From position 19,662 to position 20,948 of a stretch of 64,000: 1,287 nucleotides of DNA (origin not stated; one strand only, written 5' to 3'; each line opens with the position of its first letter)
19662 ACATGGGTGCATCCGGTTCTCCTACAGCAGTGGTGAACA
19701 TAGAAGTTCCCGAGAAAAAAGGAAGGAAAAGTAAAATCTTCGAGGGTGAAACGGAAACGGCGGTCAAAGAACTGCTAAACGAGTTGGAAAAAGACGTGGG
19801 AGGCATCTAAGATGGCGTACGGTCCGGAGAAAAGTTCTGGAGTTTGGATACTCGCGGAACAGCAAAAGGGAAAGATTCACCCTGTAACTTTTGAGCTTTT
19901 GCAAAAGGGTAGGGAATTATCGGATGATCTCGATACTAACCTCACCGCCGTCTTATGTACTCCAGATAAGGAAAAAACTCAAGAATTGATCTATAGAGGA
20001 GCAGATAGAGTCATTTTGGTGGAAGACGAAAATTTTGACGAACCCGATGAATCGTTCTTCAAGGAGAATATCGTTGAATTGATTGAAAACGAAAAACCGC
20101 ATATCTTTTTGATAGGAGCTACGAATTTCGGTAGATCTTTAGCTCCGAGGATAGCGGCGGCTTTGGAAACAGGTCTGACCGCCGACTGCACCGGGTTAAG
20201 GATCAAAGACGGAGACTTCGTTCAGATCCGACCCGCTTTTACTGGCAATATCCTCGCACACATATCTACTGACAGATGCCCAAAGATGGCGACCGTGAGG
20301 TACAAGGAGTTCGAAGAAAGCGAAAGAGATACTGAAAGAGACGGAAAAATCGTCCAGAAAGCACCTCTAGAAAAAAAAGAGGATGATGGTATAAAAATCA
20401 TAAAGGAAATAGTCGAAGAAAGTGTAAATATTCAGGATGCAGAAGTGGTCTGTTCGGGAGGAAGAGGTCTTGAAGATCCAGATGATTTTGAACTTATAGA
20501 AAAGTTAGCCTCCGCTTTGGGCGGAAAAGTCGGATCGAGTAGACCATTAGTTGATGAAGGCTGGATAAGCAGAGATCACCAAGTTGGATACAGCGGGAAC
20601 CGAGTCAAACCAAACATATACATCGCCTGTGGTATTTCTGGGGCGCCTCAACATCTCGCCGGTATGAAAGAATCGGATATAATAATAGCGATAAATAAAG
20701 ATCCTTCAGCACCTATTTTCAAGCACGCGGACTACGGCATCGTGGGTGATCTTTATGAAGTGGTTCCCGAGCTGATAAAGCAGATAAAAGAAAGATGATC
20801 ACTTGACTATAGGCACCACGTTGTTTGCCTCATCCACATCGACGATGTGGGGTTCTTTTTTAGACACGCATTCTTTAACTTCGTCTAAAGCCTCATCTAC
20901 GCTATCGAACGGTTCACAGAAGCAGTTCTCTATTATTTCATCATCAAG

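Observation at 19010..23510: Compact Etf-dependent lactate-utilisation module (etfB-etfA convergent with a LarA-family gene and a GlcD-type FAD dehydrogenase)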

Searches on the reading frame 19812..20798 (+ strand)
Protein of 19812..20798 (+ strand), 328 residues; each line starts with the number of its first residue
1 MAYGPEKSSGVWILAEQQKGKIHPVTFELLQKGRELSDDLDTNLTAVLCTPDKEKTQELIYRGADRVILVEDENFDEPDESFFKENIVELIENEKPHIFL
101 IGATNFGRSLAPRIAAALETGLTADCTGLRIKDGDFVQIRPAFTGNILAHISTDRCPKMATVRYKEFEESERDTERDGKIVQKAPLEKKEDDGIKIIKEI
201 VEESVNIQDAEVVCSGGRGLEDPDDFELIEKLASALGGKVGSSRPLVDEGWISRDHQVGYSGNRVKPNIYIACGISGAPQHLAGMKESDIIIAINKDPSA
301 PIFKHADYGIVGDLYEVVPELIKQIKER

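Call 4: search_protein_families(library=pfam, proteins=[window:19812-20798:+])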
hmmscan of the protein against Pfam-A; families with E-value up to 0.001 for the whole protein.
window:19812-20798:+ (328 aa): 2 families
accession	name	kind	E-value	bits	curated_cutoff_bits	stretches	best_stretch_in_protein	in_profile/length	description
PF01012.27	ETF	-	1.3e-43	149.3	26.7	1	11-183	1-176/181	Electron transfer flavoprotein domain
PF00766.25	ETF_alpha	-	5.1e-35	119.8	27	1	206-286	1-81/81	Electron transfer flavoprotein FAD-binding domain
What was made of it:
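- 19812..20798 (+): etfA: large Etf subunit, without the N-terminal [4Fe-4S] ferredoxin domain. ETF + ETF_alpha (call 4).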

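Call 5: search_protein_families(library=ncbifam, proteins=[window:19812-20798:+])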
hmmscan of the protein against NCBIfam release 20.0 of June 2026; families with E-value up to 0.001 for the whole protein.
window:19812-20798:+ (328 aa): 5 families
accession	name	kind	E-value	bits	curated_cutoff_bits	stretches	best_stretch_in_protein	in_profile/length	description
NF042970.1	AcrlCoAredClosAcrA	equivalog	9.1e-84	281.6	600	2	133-327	157-359/360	acryloyl-CoA reductase electron transfer subunit beta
NF008884.0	PRK11916.1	equivalog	1.3e-43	149.6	528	1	53-325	38-310/312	electron transfer flavoprotein subunit alpha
NF038209.1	mft_etfA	equivalog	3.1e-39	135.1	240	1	82-325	59-302/303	mycofactocin-associated electron transfer flavoprotein alpha subunit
NF002889.0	PRK03363.1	equivalog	1.8e-32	112.9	549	1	56-323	41-309/313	electron transfer flavoprotein subunit alpha/FixB family protein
NF051845.1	EtFlavAlphaProt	equivalog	2.1e-32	112.6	600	1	14-327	96-401/406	electron transfer flavoprotein subunit alpha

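Call 22: search_solved_structures(query=window:19812-20798:+, show_alignments=2)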
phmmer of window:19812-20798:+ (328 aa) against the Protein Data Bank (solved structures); distinct sequences matched with E-value up to 0.001: 16.
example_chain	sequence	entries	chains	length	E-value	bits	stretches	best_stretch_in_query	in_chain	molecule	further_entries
6fah_A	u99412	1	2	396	1.4e-83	283.8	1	9-325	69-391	Caffeyl-CoA reductase-Etf complex subunit CarE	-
7koe_B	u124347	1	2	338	3.1e-78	266.2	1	11-327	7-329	Electron transfer flavoprotein, alpha subunit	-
4kpu_A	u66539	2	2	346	1.9e-75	257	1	9-326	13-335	Electron transfer flavoprotein alpha subunit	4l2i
5ol2_A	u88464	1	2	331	6.9e-75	255.2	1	11-325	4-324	Electron transfer flavoprotein large subunit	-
7qh2_A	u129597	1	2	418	1.3e-72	247.7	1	9-325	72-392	Lactate dehydrogenase (NAD(+),ferredoxin) subunit LctC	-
1efv_A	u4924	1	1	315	1.5e-47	165.3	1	13-327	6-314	ELECTRON TRANSFER FLAVOPROTEIN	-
1t9g_R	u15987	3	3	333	1.6e-47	165.2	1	13-327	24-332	Electron transfer flavoprotein alpha-subunit, mitochondrial | Electron transfer flavoprotein alpha-subunit, mitochondrial precursor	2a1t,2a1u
1efp_A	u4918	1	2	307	8.7e-44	153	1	92-322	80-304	PROTEIN (ELECTRON TRANSFER FLAVOPROTEIN)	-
5ow0_A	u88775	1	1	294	1.5e-40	142.3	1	86-327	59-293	Electron transfer flavoprotein, alpha subunit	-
1o94_D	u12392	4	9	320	1.3e-30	109.7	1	11-325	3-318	ELECTRON TRANSFER FLAVOPROTEIN ALPHA-SUBUNIT | ELECTRON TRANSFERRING FLAVOPROTEIN ALPHA-SUBUNIT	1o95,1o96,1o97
3clu_D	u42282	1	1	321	2.8e-30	108.6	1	10-325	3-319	Electron transfer flavoprotein subunit alpha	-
3clt_D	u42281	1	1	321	5.3e-30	107.7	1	10-325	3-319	Electron transfer flavoprotein subunit alpha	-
3clr_D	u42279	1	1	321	7.2e-30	107.2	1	10-325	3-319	Electron transfer flavoprotein subunit alpha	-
3cls_D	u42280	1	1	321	1.4e-29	106.3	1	10-325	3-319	Electron transfer flavoprotein subunit alpha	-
3ih5_A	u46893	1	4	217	4.5e-24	88.2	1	9-203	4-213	Electron transfer flavoprotein alpha-subunit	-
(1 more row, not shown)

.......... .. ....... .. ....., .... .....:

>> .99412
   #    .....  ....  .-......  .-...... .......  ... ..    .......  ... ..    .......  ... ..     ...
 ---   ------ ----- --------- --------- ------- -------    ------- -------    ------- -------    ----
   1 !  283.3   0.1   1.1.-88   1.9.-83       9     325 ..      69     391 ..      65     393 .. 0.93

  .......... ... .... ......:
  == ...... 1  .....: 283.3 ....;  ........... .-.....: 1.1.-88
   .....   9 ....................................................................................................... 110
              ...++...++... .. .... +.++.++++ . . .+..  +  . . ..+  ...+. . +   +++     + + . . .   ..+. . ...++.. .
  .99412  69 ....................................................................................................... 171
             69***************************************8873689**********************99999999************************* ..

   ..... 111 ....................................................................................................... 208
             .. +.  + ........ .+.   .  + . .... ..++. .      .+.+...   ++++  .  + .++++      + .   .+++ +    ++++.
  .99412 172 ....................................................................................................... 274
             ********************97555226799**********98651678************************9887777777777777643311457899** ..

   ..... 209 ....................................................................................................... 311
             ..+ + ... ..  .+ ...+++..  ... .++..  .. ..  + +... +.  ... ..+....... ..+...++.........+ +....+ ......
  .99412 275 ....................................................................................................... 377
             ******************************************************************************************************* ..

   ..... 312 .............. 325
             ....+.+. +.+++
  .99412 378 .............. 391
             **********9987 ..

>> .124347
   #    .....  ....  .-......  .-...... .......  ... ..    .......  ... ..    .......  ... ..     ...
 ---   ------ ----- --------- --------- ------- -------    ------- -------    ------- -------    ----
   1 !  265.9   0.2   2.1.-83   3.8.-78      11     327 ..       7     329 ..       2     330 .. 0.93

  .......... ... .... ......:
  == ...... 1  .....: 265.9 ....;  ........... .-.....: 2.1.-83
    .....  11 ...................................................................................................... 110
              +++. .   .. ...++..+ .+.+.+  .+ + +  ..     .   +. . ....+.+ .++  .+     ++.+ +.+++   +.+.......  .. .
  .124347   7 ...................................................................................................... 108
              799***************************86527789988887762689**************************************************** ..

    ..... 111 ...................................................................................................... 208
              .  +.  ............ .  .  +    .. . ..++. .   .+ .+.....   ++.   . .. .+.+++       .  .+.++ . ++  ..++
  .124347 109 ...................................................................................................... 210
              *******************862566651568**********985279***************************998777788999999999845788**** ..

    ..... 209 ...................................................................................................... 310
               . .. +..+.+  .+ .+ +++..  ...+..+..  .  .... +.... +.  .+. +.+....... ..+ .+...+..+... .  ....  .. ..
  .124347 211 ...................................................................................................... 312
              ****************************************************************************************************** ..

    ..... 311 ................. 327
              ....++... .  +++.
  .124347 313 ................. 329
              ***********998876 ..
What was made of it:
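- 19812..20798 (+): Best solved relatives: CarE 284 bits, T. maritima 266, A. fermentans 257, C. difficile 255, LctC 248; human ETFA scores 165 (call 22).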
